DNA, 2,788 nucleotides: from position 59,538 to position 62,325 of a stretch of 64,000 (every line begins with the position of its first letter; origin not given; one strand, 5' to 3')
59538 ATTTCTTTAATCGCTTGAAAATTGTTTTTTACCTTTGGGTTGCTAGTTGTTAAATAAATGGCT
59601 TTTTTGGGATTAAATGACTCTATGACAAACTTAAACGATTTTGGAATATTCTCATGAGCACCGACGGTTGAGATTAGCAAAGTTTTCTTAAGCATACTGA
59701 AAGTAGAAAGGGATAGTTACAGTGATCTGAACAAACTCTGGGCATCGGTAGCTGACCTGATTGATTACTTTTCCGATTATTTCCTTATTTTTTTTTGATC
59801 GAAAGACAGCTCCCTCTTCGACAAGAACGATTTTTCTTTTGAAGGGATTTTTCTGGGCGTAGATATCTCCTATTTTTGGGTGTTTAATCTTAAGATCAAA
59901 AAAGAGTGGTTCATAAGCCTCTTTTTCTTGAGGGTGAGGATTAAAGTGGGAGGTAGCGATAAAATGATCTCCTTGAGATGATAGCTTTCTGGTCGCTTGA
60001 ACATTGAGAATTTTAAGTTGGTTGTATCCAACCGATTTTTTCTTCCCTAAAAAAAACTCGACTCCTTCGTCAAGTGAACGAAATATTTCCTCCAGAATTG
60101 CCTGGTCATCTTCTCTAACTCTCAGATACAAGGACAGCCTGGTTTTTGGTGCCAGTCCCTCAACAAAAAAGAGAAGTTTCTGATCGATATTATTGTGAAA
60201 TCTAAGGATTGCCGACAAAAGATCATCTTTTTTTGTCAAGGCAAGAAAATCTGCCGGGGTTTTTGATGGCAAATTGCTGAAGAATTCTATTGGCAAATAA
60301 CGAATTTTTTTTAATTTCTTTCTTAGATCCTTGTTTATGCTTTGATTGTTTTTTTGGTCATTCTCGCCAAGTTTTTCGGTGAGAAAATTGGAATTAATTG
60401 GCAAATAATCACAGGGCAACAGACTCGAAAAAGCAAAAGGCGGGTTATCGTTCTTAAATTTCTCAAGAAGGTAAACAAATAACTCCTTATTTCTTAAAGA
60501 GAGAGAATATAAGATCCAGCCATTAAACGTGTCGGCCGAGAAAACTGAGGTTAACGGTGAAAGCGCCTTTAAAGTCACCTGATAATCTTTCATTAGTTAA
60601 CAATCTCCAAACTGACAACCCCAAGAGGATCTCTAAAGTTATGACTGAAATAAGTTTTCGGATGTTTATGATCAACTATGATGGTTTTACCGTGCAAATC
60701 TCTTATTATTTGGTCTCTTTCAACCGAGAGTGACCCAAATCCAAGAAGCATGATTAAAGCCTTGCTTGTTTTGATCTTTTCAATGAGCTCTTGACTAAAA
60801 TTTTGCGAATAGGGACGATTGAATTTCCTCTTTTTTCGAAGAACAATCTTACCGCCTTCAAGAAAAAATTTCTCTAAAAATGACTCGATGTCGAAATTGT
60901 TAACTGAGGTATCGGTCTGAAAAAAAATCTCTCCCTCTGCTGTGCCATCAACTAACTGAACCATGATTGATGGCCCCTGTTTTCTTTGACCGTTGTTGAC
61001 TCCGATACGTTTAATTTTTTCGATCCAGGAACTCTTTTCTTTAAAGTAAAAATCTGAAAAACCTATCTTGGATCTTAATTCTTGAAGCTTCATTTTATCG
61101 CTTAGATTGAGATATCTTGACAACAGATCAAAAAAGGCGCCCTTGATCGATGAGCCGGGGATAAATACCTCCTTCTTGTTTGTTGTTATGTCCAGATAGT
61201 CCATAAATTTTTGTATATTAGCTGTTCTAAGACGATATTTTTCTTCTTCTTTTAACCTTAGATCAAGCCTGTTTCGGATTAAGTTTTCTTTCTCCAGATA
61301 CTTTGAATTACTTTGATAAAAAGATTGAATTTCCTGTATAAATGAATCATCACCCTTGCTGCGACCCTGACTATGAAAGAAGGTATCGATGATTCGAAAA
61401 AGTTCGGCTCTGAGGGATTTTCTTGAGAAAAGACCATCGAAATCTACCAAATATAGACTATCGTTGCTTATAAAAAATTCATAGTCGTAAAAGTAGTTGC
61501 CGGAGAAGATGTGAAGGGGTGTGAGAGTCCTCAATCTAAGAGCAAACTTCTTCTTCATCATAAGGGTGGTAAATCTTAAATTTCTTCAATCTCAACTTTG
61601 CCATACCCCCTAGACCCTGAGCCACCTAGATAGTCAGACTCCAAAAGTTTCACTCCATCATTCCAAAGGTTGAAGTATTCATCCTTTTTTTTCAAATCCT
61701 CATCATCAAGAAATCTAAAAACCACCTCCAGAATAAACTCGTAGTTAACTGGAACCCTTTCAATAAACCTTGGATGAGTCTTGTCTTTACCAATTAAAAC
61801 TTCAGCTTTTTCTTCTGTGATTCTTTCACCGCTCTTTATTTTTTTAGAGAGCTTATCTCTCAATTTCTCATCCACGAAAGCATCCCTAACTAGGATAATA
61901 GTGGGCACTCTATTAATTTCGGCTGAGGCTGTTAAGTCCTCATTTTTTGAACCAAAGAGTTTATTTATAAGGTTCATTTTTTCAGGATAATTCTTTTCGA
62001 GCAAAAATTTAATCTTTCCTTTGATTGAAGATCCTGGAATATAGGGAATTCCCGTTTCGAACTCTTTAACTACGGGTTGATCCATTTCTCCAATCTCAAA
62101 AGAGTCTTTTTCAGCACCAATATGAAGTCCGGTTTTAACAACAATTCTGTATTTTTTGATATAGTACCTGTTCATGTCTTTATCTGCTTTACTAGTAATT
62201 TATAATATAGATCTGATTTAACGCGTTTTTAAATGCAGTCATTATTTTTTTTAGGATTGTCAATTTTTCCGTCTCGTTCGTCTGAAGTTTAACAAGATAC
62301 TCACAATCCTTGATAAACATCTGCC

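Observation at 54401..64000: Type III-A (Csm) CRISPR-Cas locus with adaptation module and Csm6 in a CPR-like reduced genome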

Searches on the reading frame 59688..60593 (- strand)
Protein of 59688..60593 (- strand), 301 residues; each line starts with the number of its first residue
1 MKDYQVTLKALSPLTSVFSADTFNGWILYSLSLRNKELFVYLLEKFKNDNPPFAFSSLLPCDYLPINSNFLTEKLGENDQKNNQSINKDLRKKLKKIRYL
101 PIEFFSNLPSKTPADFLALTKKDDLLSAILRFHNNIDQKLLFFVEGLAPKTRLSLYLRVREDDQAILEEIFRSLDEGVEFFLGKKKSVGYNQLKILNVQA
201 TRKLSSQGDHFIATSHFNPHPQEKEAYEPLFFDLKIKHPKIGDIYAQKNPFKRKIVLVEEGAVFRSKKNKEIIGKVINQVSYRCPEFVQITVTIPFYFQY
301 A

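Call 9: search_protein_families(library=ncbifam, proteins=[window:59688-60593:-], max_evalue=0.01)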
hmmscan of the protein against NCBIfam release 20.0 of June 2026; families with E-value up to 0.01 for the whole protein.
window:59688-60593:- (301 aa): 1 family
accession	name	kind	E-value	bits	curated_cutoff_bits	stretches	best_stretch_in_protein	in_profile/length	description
TIGR01903.2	cas5_csm4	equivalog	1.7e-19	70.3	55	1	15-273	23-283/304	type III-A CRISPR-associated RAMP protein Csm4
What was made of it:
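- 59688..60593 (-): csm4 (Cas5 subunit, 301 aa). TIGR01903 scores 70.3 bits against a cut-off of 55 (call 9).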

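Call 10: search_protein_families(library=pfam, proteins=[window:59688-60593:-], max_evalue=0.01)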
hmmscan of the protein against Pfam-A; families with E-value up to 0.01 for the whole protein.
window:59688-60593:- (301 aa): 0 families

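Call 11: search_protein_families(library=padloc, proteins=[window:59688-60593:-], max_evalue=0.01)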
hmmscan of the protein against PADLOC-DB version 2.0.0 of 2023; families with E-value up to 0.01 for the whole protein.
window:59688-60593:- (301 aa): 7 families
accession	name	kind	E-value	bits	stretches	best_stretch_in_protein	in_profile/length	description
PDLC01494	Csm4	-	4.4e-35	119.6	1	1-294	1-289/297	"CAS-III-A,CAS-III-D; effector_G5"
PDLC01276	Csm4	-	1.4e-11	42.6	1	8-271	4-246/268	CAS-III-A; effector_G5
PDLC01450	Csm4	-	3.6e-11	41.2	1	15-277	11-243/263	CAS-III-A; effector_G5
PDLC01019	Csm4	-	1.2e-09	35.8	1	12-279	21-298/319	Csm4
PDLC01018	Csm4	-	3.2e-09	34.6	1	8-271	4-279/302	CRISPR type III-A/MTUBE-associated RAMP protein Csm4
PDLC01613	Csm3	-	0.0023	16.9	1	53-190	76-173/177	"CAS-III-A,CAS-III-D; effector_G7"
PDLC01442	Csm3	-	0.0023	15.8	1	123-219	111-189/208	"CAS-III-A,CAS-III-D; effector_G7"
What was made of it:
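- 59688..60593 (-): PADLOC Csm4 matches full length at E 4.4e-35 (call 11).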

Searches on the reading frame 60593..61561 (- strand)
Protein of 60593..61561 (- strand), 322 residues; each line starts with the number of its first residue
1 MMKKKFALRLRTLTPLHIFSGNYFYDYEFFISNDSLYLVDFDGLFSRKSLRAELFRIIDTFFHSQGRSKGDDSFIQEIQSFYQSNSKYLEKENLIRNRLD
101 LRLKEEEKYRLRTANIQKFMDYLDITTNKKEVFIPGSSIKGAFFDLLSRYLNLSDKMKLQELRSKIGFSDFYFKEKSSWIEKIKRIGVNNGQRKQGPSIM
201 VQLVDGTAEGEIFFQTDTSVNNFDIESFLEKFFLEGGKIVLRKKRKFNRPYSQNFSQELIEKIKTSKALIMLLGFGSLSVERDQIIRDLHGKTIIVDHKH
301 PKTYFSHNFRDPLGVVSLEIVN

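Call 9: search_protein_families(library=ncbifam, proteins=[window:60593-61561:-], max_evalue=0.01)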
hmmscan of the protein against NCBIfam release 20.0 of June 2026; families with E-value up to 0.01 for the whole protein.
window:60593-61561:- (322 aa): 1 family
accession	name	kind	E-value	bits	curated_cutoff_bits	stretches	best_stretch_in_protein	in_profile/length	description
TIGR01899.1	cas_TM1807_csm5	equivalog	2.1e-08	34.1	38.3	1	9-142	2-120/364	type III-A CRISPR-associated RAMP protein Csm5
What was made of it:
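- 60593..61561 (-): csm5 (322 aa), placed before csm4. TIGR01899 scores 34.1 bits against a cut-off of 38.3 (call 9).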

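Call 10: search_protein_families(library=pfam, proteins=[window:60593-61561:-], max_evalue=0.01)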
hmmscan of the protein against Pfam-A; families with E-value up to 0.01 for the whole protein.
window:60593-61561:- (322 aa): 1 family
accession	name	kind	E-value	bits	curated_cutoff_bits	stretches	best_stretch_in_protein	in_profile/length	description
PF03787.20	RAMPs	-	1.1e-05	26.4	22.1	1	10-166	2-84/189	RAMP superfamily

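Call 11: search_protein_families(library=padloc, proteins=[window:60593-61561:-], max_evalue=0.01)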
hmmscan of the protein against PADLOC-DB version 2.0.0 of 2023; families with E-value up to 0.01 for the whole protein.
window:60593-61561:- (322 aa): 13 families
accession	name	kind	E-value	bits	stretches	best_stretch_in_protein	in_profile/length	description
PDLC01440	Csm5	-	6.4e-16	57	1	8-143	3-116/322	"CAS-III-A,CAS-III-D; effector_G7"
PDLC01275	Csm5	-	9.9e-14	49.8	1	9-158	2-126/321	"CAS-III-A,CAS-III-D; effector_G7"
PDLC01571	Csm5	-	1.4e-13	48.8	1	5-162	2-147/339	"CAS-III-A,CAS-III-D; effector_G7"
PDLC01733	Csm5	-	1.9e-11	42.4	1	8-142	3-123/369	Csm5gr7_1_CAS-III-A-III-D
PDLC01020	Csm5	-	5.6e-09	34.1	1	9-142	2-120/364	CRISPR type III-A/MTUBE-associated RAMP protein Csm5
PDLC01021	Csm5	-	2.2e-08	32.2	1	8-142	3-125/373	Csm5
PDLC01017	Csm3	-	9.7e-06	23.5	1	131-168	47-73/257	Csm3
PDLC01016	Csm3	-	2.6e-05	22.7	1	10-225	3-102/189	Csm3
PDLC01442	Csm3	-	0.00044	18.1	1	130-161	43-66/208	"CAS-III-A,CAS-III-D; effector_G7"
PDLC01339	Csm3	-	0.00045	19.3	1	127-269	16-149/163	"CAS-III-A,CAS-III-D; effector_G7"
PDLC01613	Csm3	-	0.0013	17.7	1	10-212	2-75/177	"CAS-III-A,CAS-III-D; effector_G7"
PDLC02112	Cas7_IIId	-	0.0054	13.4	1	121-192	33-103/434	-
PDLC01115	Csm5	-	0.0093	13.7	1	120-185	45-95/233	Csm5gr7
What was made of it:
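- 60593..61561 (-): Six PADLOC Csm5 models match, down to E 6.4e-16 (call 11).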

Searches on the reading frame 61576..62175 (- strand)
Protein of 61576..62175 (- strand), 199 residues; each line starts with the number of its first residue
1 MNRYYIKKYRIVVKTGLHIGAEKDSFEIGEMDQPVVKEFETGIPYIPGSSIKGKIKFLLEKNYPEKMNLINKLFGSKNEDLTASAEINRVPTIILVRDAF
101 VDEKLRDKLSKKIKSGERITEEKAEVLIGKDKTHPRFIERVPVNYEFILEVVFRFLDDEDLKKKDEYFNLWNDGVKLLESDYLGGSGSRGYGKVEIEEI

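Call 9: search_protein_families(library=ncbifam, proteins=[window:61576-62175:-], max_evalue=0.01)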
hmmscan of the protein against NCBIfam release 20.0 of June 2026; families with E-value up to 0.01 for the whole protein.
window:61576-62175:- (199 aa): 6 families
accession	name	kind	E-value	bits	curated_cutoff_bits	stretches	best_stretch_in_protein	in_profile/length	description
TIGR02582.1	cas7_TM1809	equivalog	7.6e-47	159.9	90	1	6-196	5-203/203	type III-A CRISPR-associated RAMP protein Csm3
TIGR02580.1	cas_RAMP_Cmr4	equivalog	3.2e-11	43.6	87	1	9-83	3-77/283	type III-B CRISPR module RAMP protein Cmr4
TIGR02581.1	cas_cyan_RAMP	equivalog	1.9e-08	34.2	108.05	1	11-62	10-59/216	type III CRISPR-associated RAMP protein Csx7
TIGR01898.1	cas_TM1791_cmr6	equivalog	2e-06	28.1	51.1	1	38-108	26-96/195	type III-B CRISPR module RAMP protein Cmr6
TIGR01899.1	cas_TM1807_csm5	equivalog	9.9e-05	22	38.3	1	33-153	97-228/364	type III-A CRISPR-associated RAMP protein Csm5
TIGR03986.1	TIGR03986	equivalog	0.00074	19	161.35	1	8-60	37-89/568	TIGR03986 family type III CRISPR-associated RAMP protein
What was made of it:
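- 61576..62175 (-): csm3 (Cas7 backbone and RNase subunit, 199 aa). TIGR02582 scores 159.9 bits against a cut-off of 90 (call 9).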

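Call 10: search_protein_families(library=pfam, proteins=[window:61576-62175:-], max_evalue=0.01)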
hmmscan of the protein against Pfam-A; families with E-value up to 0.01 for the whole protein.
window:61576-62175:- (199 aa): 1 family
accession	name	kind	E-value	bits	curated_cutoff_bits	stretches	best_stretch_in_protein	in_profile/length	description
PF03787.20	RAMPs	-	1.9e-15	58.3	22.1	1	11-195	2-189/189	RAMP superfamily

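Call 11: search_protein_families(library=padloc, proteins=[window:61576-62175:-], max_evalue=0.01)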
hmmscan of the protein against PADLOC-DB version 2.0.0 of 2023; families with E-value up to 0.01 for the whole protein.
window:61576-62175:- (199 aa): 44 families (the best 25 are shown)
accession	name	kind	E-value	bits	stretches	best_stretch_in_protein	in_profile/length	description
PDLC01297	Csm3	-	2.2e-49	166.1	1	8-198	6-187/198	"CAS-III-A,CAS-III-D; effector_G7"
PDLC01014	Csm3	-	2e-47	159.9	1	6-196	5-203/203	CRISPR type III-A/MTUBE-associated RAMP protein Csm3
PDLC01442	Csm3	-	6.8e-37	125.3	1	6-198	9-182/208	"CAS-III-A,CAS-III-D; effector_G7"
PDLC01017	Csm3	-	2.7e-35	120.3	1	6-198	10-217/257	Csm3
PDLC01339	Csm3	-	3.8e-15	55.3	1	14-192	2-163/163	"CAS-III-A,CAS-III-D; effector_G7"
PDLC01613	Csm3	-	2.7e-14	52.5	1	11-195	2-177/177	"CAS-III-A,CAS-III-D; effector_G7"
PDLC01015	Csm3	-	1.4e-13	50.4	1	14-192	2-178/178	Csm3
PDLC01016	Csm3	-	1.3e-12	46.5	1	11-195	3-189/189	Csm3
PDLC01295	Cmr4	-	1.5e-12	46.3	1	9-85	3-73/256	"CAS-III-B,CAS-III-C; effector_G7"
PDLC01441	Cmr4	-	3.8e-12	44.5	1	9-79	5-68/245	"CAS-III-B,CAS-III-C; effector_G7"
PDLC00981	Cmr4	-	8.6e-12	43.6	1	9-83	3-77/283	CRISPR type III-B/RAMP module RAMP protein Cmr4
PDLC02112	Cas7_IIId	-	1.6e-11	41.6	1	27-199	28-177/434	-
PDLC02111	Cas7_IIId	-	2.4e-11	41.1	1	7-198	12-177/417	-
PDLC00982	Cmr4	-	7.5e-10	37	1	11-81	5-75/281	Cmr4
PDLC02107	Cas7_IIId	-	1.3e-09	35.5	1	5-199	6-183/426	-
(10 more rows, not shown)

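Call 27: list_cluster_members(proteins=[P0001, window:62192-62644:-, window:61576-62175:-, window:60593-61561:-, window:59688-60593:-, window:58445-59695:-, window:55426-56394:-, window:55164-55457:-, window:54401-55156:-])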
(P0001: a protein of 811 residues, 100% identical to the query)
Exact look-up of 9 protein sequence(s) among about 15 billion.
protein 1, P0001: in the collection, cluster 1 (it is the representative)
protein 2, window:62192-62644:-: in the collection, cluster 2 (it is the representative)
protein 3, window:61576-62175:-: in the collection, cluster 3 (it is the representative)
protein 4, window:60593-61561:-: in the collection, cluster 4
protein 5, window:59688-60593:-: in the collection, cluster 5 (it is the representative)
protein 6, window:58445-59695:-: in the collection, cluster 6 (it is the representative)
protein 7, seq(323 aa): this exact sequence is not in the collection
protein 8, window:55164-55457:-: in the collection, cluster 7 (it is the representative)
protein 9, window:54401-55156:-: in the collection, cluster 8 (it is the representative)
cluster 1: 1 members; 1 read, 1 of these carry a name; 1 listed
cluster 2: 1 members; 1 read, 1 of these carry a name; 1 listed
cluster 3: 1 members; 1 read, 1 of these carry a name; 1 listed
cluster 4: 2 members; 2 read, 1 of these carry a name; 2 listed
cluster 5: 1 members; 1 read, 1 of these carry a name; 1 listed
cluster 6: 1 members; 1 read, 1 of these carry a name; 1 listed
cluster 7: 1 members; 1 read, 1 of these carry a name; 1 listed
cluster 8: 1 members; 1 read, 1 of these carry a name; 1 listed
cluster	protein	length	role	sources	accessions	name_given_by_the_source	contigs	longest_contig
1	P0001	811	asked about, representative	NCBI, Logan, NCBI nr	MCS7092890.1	MAG: type III-A CRISPR-associated protein Cas10/Csm1 [Patescibacteria group bacterium] | type III-A CRISPR-associated protein Cas10/Csm1 [Patescibacteria group bacterium]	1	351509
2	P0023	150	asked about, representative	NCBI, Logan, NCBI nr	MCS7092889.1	MAG: hypothetical protein NZL96_00420 [Patescibacteria group bacterium] | hypothetical protein [Patescibacteria group bacterium]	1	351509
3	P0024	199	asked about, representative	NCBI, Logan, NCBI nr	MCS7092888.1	MAG: type III-A CRISPR-associated RAMP protein Csm3 [Patescibacteria group bacterium] | type III-A CRISPR-associated RAMP protein Csm3 [Patescibacteria group bacterium]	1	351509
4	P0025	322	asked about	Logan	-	-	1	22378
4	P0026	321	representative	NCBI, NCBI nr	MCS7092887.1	MAG: RAMP superfamily CRISPR-associated protein [Patescibacteria group bacterium] | RAMP superfamily CRISPR-associated protein [Patescibacteria group bacterium]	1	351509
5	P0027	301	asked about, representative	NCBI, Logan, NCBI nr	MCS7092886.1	MAG: hypothetical protein NZL96_00405 [Patescibacteria group bacterium] | hypothetical protein [Patescibacteria group bacterium]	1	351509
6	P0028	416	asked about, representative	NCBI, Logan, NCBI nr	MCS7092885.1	MAG: hypothetical protein NZL96_00400 [Patescibacteria group bacterium] | hypothetical protein [Patescibacteria group bacterium]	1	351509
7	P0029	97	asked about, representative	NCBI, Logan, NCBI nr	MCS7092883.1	MAG: CRISPR-associated endonuclease Cas2 [Patescibacteria group bacterium] | CRISPR-associated endonuclease Cas2 [Patescibacteria group bacterium]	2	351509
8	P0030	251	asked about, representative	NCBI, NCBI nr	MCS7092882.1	MAG: CRISPR-associated endoribonuclease Cas6 [Patescibacteria group bacterium] | CRISPR-associated endoribonuclease Cas6 [Patescibacteria group bacterium]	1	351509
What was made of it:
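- On Patescibacteria / CPR host: GenBank's organism name is Patescibacteria group bacterium (call 27).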
